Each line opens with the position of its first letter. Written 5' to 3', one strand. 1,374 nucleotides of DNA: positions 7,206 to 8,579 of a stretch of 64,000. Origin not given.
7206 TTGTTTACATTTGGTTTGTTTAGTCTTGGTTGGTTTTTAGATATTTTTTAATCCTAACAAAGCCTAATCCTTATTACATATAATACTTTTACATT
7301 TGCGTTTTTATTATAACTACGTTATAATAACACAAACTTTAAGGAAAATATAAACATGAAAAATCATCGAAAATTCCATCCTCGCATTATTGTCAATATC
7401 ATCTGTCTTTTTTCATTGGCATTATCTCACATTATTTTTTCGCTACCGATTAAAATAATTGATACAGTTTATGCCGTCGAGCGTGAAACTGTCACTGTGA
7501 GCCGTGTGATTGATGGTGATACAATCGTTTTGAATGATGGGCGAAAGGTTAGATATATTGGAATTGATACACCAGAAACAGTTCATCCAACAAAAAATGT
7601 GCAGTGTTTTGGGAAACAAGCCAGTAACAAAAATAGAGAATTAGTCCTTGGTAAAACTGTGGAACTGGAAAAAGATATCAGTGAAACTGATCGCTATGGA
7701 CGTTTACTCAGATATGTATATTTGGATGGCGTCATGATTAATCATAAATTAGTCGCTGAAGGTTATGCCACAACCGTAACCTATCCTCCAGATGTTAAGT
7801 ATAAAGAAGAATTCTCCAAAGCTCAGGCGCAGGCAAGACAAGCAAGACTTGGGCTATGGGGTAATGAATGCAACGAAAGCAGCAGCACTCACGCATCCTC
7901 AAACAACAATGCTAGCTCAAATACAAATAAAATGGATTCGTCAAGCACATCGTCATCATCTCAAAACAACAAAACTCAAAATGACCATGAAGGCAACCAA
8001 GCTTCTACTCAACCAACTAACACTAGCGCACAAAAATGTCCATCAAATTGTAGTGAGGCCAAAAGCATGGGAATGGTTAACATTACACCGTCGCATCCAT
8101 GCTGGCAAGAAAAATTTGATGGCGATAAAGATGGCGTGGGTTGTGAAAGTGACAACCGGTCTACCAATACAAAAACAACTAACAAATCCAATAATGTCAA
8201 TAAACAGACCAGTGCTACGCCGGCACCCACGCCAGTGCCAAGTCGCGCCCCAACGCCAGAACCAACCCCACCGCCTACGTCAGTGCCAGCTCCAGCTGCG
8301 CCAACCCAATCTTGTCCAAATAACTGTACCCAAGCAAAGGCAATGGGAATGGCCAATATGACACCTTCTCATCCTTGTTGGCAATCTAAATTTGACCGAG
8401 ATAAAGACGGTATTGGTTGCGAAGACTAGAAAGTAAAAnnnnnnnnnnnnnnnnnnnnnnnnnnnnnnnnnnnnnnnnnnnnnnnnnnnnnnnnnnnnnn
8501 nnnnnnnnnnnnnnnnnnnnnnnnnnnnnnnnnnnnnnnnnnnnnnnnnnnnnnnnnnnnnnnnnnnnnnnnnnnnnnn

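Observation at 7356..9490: Secreted thermonuclease with two Excalibur domains, next to an Ltp-type superinfection-exclusion repeat protein and TfoX_N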

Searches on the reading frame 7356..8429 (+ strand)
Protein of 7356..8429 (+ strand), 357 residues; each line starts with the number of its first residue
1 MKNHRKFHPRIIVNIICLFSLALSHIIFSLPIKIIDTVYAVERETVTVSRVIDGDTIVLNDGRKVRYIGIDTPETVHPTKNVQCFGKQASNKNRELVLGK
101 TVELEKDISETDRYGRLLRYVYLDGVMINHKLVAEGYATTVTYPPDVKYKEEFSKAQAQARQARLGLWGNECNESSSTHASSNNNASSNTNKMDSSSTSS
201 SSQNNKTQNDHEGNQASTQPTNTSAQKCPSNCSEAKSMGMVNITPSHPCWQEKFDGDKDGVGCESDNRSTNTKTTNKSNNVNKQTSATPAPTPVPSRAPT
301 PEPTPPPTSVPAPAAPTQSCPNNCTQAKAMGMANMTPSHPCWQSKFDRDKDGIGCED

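Call 3: search_protein_families(library=pfam, proteins=[window:7356-8429:+], max_evalue=1)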
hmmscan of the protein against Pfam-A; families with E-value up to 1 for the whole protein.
window:7356-8429:+ (357 aa): 4 families
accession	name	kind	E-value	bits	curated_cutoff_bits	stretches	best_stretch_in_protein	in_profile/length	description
PF00565.23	SNase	-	2e-28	99.4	21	1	64-169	1-106/107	Staphylococcal nuclease homologue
PF05901.16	Excalibur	-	3.8e-21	75.6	22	2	323-356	3-36/36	Excalibur calcium-binding domain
PF02862.22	DDHD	-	0.036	14.7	28.3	1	147-279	92-199/258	DDHD domain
PF04791.21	LMBR1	-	0.39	9.9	31.9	0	10-45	30-66/510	LMBR1-like membrane protein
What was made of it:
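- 7356..8429 (+): Secreted or anchored Ca2+-dependent SNase-family nuclease. Signal/anchor aa 9-36 (7380-7463); SNase domain aa 41-173 (7476-7874); S/N/T-rich linker; Excalibur 1 aa 226-264 (8031-8147); P/T-rich linker; Excalibur 2 aa 318-356 (8307-8423). Pfam (call 3).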

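Call 6: search_protein_families(library=padloc, proteins=[window:7356-8429:+], max_evalue=0.01)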
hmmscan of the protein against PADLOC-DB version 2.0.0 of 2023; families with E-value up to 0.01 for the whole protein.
window:7356-8429:+ (357 aa): 1 family
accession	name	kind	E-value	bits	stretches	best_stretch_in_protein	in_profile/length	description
PDLC01096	C3a212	-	3.1e-39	132.8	1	43-183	45-181/279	SNc+LTD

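Call 7: search_protein_families(library=phrogs, proteins=[window:7356-8429:+], max_evalue=0.001)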
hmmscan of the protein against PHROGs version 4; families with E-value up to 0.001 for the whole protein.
window:7356-8429:+ (357 aa): 7 families
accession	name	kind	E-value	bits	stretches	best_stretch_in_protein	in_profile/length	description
phrog_20876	-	DNA, RNA and nucleotide metabolism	1.1e-56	193.5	1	45-264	167-394/395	nuclease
phrog_8809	-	unknown function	5e-22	77.8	1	37-223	1092-1283/2317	-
phrog_452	-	DNA, RNA and nucleotide metabolism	6.7e-14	53.1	1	47-151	72-187/201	endonuclease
phrog_15587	-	unknown function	1.1e-09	39.3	2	314-356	135-179/191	-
phrog_18798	-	unknown function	2.4e-08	35.3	1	45-139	6-102/124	-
phrog_18347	-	unknown function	5.5e-08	33.4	0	322-356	362-396/397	-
phrog_5854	-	unknown function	1.4e-05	26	0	324-356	36-63/76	-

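Call 12: find_encoding_contigs(protein=window:7356-8429:+, flank=10000, max_places=8)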
Protein window:7356-8429:+ (357 aa): no gene with exactly this product is on record in the collection.

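Call 15: list_cluster_members(proteins=[P0001, window:7356-8429:+, window:9149-9490:+])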
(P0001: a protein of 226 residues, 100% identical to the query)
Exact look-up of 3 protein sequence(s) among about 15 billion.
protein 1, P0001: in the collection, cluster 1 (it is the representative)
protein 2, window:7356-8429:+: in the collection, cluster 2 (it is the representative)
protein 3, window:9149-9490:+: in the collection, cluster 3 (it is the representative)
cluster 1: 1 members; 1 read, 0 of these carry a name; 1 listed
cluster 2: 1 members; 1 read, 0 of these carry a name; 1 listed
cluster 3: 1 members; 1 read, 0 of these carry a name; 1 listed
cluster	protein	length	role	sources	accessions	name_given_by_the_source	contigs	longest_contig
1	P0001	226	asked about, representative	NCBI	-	-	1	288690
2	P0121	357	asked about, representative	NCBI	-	-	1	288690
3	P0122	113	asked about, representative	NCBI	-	-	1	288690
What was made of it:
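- All three proteins are singletons at 90% identity (call 15), so no close relative of this island could be examined.
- Tried and rejected: All three are singletons at 90% identity (call 15).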

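Call 16: find_homologous_proteins(query=window:7356-8429:+, max_evalue=1e-10)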
Query window:7356-8429:+ (357 aa): 5445 proteins with E <= 1e-10 among 8000 candidates; the best 120 are listed.
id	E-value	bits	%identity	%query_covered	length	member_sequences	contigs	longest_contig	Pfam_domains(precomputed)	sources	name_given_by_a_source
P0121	1.9e-240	815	100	100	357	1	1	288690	PF05901.17,PF00565.24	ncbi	-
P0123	3.6e-85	304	60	66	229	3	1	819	PF05901.17,PF00565.24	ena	-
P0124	1.9e-61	226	51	62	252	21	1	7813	PF05901.17,PF00565.24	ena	-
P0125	1.7e-60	223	50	62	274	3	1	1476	PF05901.17,PF00565.24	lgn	-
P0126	2.1e-58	216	47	62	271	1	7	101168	PF05901.17,PF00565.24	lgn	-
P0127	8.8e-58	214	47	62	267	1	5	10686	PF05901.17,PF00565.24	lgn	-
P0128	1.8e-56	210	48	61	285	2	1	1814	PF05901.17,PF00565.24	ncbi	-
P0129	6.6e-56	208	71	37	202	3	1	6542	PF00565.24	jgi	-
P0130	1.7e-55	207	44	63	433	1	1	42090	PF05901.17,PF00565.24,PF19077.7,PF17936.8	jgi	-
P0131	1.8e-55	207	46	61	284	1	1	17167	PF05901.17,PF00565.24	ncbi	-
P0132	1.9e-55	207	46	62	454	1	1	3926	PF00565.24,PF19077.7,PF17936.8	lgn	-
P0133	5.1e-55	205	47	63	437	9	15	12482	PF00565.24,PF19077.7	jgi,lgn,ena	-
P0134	9.7e-55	204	69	38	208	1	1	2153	PF00565.24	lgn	-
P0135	1.1e-54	204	47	64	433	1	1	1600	PF00565.24,PF19077.7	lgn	-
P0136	1.7e-54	203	46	63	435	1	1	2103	PF00565.24,PF19077.7,PF17936.8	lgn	-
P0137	4.4e-54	202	69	39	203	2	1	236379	PF00565.24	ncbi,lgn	-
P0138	4.7e-54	202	45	61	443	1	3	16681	PF05901.17,PF00565.24,PF19077.7,PF17936.8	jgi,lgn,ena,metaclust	metaclust:\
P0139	5.2e-54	202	48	61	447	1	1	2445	PF00565.24,PF19077.7,PF17936.8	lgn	-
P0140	8.3e-54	201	45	62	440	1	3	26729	PF00565.24,PF19077.7,PF17936.8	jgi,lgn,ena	-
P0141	1.7e-53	200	67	35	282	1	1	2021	PF00565.24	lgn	-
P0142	2.3e-53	200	53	52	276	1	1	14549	PF27542.1,PF00565.24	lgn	-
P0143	3.0e-53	199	47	62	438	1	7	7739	PF00565.24,PF19077.7,PF17936.8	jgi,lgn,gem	-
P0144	3.1e-53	199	45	62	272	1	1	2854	PF05901.17,PF00565.24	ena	-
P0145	3.8e-53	199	64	36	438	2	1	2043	PF00565.24,PF19077.7,PF17936.8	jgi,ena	-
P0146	6.5e-53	198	48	61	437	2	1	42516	PF00565.24,PF19077.7,PF17936.8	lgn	-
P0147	8.9e-53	198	46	62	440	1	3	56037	PF00565.24,PF19077.7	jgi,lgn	jgi:micrococcal nuclease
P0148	9.5e-53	198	61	42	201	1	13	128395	PF00565.24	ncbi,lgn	-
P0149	1.1e-52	197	45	62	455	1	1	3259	PF00565.24,PF19077.7,PF17936.8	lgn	-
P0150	1.1e-52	197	45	61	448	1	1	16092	PF00565.24,PF19077.7,PF17936.8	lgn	-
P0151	1.4e-52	197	46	62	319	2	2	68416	PF00565.24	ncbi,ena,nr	ncbi:MAG TPA: thermonuclease family protein [Nevskiaceae bacterium]|nr:thermonuclease family protein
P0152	1.6e-52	197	45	62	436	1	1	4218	PF00565.24,PF19077.7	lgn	-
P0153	1.6e-52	197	45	61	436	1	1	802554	PF00565.24,PF19077.7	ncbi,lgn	-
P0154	2.2e-52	197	46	61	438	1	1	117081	PF00565.24,PF19077.7,PF17936.8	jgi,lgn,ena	-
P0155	2.4e-52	196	46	62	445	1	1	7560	PF00565.24,PF19077.7,PF17936.8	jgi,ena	-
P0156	3.0e-52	196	65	38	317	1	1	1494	PF00565.24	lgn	-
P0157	3.2e-52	196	45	63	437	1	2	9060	PF00565.24,PF19077.7,PF17936.8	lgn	-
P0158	5.0e-52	195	46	63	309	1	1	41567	PF00565.24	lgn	-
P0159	5.4e-52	195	45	61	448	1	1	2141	PF00565.24,PF19077.7,PF17936.8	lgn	-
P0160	6.5e-52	195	44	64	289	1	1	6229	PF05901.17,PF00565.24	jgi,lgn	-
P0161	1.0e-51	194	69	35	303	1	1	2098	PF00565.24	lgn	-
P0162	1.1e-51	194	45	62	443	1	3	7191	PF00565.24,PF19077.7,PF17936.8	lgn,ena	-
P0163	1.2e-51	194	67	36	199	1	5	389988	PF00565.24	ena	-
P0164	1.3e-51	194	67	36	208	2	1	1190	PF00565.24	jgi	-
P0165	2.1e-51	193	66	36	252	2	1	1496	PF27542.1,PF00565.24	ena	-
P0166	2.2e-51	193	43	63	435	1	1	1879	PF00565.24,PF19077.7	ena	-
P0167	2.4e-51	193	46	61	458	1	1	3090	PF00565.24,PF19077.7,PF17936.8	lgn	-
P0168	3.4e-51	193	56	45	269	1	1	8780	PF00565.24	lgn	-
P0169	3.5e-51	193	66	38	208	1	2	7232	PF00565.24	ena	-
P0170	3.5e-51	193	45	61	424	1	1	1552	PF07495.20,PF05901.17,PF00565.24,PF09136.17,PF19077.7,PF17936.8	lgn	-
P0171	4.1e-51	192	46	61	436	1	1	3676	PF00565.24,PF19077.7,PF17936.8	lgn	-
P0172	4.8e-51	192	46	63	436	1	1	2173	PF00565.24,PF13620.13,PF19077.7,PF17936.8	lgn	-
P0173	5.6e-51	192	64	40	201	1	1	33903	PF00565.24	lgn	-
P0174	6.2e-51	192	58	48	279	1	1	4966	PF00565.24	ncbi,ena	-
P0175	6.3e-51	192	46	62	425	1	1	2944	PF00565.24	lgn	-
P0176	7.1e-51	192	45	63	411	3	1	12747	PF00565.24,PF19077.7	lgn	-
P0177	9.5e-51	191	68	36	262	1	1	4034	PF00565.24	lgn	-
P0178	1.1e-50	191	46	61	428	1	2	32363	PF00565.24,PF19077.7,PF17936.8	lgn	-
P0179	1.2e-50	191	48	61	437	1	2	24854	PF00565.24,PF19077.7,PF17936.8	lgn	-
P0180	1.5e-50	191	44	63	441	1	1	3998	PF05901.17,PF00565.24,PF19077.7,PF17936.8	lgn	-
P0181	1.7e-50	190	39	88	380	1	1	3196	PF05901.17,PF00565.24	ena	-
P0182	1.8e-50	190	65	38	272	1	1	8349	PF05901.17,PF00565.24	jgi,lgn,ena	-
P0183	1.9e-50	190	46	62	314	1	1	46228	PF00565.24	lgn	-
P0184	2.1e-50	190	55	46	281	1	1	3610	PF00565.24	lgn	-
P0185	2.1e-50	190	62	39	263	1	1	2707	PF00565.24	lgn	-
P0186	2.5e-50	190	48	62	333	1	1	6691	PF05901.17,PF00565.24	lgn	-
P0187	3.1e-50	189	67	36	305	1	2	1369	PF00565.24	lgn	-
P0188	3.2e-50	189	49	61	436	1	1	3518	PF00565.24,PF19077.7,PF17936.8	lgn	-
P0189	3.2e-50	189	68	36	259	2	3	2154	PF27542.1,PF00565.24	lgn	-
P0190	3.3e-50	189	60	42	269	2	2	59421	PF00565.24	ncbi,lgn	-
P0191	3.4e-50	189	56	36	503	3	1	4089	PF00565.24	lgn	-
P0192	4.2e-50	189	64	38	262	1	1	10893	PF00565.24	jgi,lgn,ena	-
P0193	4.6e-50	189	65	39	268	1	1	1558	PF00565.24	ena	-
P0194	4.9e-50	189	68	36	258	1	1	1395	PF27542.1,PF00565.24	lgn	-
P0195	6.2e-50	188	62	43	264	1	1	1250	PF00565.24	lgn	-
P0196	6.9e-50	188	50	54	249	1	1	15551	PF00565.24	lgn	-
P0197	7.4e-50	188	62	41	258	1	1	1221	PF27542.1,PF00565.24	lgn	-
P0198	7.9e-50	188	44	63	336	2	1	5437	PF05901.17,PF00565.24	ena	-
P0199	8.0e-50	188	55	44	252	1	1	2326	PF00565.24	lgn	-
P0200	9.2e-50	188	43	66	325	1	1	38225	PF00565.24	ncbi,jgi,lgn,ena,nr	ncbi:MAG TPA: thermonuclease family protein [Nevskiaceae bacterium]|nr:thermonuclease family protein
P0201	9.2e-50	188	63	37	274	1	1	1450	PF00565.24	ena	-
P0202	9.3e-50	188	45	63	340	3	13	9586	PF00565.24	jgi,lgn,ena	-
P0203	9.4e-50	188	44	63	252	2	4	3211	PF05901.17,PF00565.24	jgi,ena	-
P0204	1.1e-49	188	56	45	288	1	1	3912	PF00565.24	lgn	-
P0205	1.1e-49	188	46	63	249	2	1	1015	PF05901.17,PF00565.24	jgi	-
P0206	1.1e-49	188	45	63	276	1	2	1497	PF05901.17,PF00565.24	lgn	-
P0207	1.1e-49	188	63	36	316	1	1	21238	PF05901.17,PF00565.24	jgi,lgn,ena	-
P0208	1.2e-49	187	46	61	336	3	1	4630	PF00565.24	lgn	-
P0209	1.3e-49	187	55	44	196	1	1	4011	PF00565.24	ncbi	-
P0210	1.5e-49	187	61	37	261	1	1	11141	PF00565.24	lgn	-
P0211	1.7e-49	187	67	37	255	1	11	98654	PF27542.1,PF00565.24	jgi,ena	-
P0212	1.7e-49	187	44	63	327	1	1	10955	PF05901.17,PF00565.24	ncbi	-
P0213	1.7e-49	187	66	36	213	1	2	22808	PF00565.24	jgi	jgi:micrococcal nuclease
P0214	1.9e-49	187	62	40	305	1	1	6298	PF00565.24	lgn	-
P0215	2.1e-49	187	59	41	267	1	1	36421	PF27542.1,PF00565.24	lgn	-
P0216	2.2e-49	187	62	34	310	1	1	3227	PF00565.24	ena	-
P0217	2.4e-49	187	46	63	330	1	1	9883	PF00565.24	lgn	-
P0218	2.4e-49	187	56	43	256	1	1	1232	PF00565.24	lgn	-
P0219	2.5e-49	186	64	36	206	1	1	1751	PF00565.24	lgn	-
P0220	2.9e-49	186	48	55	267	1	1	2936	PF00565.24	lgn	-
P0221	3.0e-49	186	56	40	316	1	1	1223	PF00565.24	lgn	-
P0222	3.9e-49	186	65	37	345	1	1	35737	PF27542.1,PF00565.24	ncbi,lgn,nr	ncbi:MAG: thermonuclease family protein [bacterium]|nr:thermonuclease family protein [bacterium]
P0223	3.9e-49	186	55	44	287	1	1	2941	PF00565.24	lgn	-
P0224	4.1e-49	186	58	41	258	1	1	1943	PF27542.1,PF00565.24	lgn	-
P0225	4.2e-49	186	44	63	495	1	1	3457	PF05901.17,PF00565.24,PF13620.13,PF19077.7,PF17936.8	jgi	jgi:micrococcal nuclease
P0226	4.4e-49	186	64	38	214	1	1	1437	PF00565.24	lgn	-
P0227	4.4e-49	186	48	63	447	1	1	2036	PF05901.17,PF00565.24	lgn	-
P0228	4.6e-49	186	59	41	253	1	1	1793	PF05901.17,PF00565.24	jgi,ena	-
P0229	4.7e-49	186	57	45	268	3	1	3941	PF00565.24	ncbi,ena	-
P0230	4.8e-49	186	58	42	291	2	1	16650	PF00565.24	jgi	-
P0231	5.3e-49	185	67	36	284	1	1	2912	PF00565.24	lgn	-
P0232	5.4e-49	185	66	35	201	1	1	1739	PF00565.24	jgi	jgi:micrococcal nuclease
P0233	5.5e-49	185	66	36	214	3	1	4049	PF00565.24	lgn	-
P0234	5.9e-49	185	46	62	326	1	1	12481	PF05901.17,PF00565.24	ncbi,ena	-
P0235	5.9e-49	185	67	35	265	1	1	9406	PF00565.24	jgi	-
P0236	6.0e-49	185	52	45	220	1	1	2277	PF00565.24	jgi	jgi:micrococcal nuclease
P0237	6.6e-49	185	44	63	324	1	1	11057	PF05901.17,PF00565.24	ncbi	-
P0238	7.4e-49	185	66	36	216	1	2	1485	PF00565.24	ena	-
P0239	8.3e-49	185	63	38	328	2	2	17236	PF05901.17,PF00565.24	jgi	-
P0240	8.9e-49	185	57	41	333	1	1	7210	PF00565.24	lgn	-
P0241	8.9e-49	185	44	63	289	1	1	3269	PF05901.17,PF00565.24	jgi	-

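Call 17: find_encoding_contigs(protein=P0126, flank=6000, max_places=3)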
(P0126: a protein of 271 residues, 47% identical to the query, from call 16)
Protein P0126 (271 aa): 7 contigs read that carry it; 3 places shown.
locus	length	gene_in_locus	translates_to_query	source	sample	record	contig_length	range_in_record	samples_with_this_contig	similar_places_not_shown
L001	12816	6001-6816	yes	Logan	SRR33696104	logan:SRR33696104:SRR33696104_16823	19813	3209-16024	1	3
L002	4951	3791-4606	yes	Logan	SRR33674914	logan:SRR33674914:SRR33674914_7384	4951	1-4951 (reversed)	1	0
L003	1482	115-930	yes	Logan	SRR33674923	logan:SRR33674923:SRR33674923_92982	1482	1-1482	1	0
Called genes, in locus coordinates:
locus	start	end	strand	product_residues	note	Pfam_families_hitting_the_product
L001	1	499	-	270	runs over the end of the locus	PF00072:Response_reg, PF00486:Trans_reg_C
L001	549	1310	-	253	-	PF16927:HisKA_7TM (weak)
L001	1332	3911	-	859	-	PF00133:tRNA-synt_1, PF09334:tRNA-synt_1g, PF13603:tRNA-synt_1_2, PF00133:tRNA-synt_1, PF08264:Anticodon_1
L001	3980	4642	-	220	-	PF06790:UPF0259 (weak), PF06161:DUF975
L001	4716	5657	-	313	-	-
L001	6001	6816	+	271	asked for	PF00565:SNase, PF05901:Excalibur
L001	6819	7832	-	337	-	PF07907:YibE_F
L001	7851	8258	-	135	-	-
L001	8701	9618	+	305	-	PF13793:Pribosyltran_N, PF00156:Pribosyltran, PF14572:Pribosyl_synth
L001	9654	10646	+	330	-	PF00274:Glycolytic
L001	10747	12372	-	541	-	PF00118:Cpn60_TCP1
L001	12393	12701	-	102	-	PF00166:Cpn10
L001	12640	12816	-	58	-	-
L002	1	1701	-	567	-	?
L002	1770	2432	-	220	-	PF06790:UPF0259 (weak), PF06161:DUF975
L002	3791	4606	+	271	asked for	PF00565:SNase, PF05901:Excalibur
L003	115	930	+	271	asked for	PF00565:SNase, PF05901:Excalibur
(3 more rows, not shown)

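Call 18: find_encoding_contigs(protein=P0124, flank=6000, max_places=3)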
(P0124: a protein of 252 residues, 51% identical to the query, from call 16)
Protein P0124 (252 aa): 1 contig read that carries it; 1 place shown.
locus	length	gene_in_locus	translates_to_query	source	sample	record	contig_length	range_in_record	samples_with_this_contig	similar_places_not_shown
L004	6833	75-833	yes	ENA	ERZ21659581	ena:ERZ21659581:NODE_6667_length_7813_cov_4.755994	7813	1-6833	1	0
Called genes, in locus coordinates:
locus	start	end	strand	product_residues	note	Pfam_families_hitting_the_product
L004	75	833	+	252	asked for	PF00565:SNase, PF05901:Excalibur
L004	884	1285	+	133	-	-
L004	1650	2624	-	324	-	-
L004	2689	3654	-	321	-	-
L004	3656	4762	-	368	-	PF02661:Fic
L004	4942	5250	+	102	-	PF00829:Ribosomal_L21p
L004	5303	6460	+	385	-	PF01170:UPF0020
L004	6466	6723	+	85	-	PF01016:Ribosomal_L27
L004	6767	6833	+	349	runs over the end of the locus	?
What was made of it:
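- Closest known: Secreted SNc-type nucleases of Patescibacteria/CPR. Different: The two relatives inspected in detail have housekeeping neighbours (calls 17, 18).
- SNase+Excalibur nucleases are extremely common stand-alone genes (more than 5,400 hits), usually beside housekeeping genes (calls 16, 17, 18).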
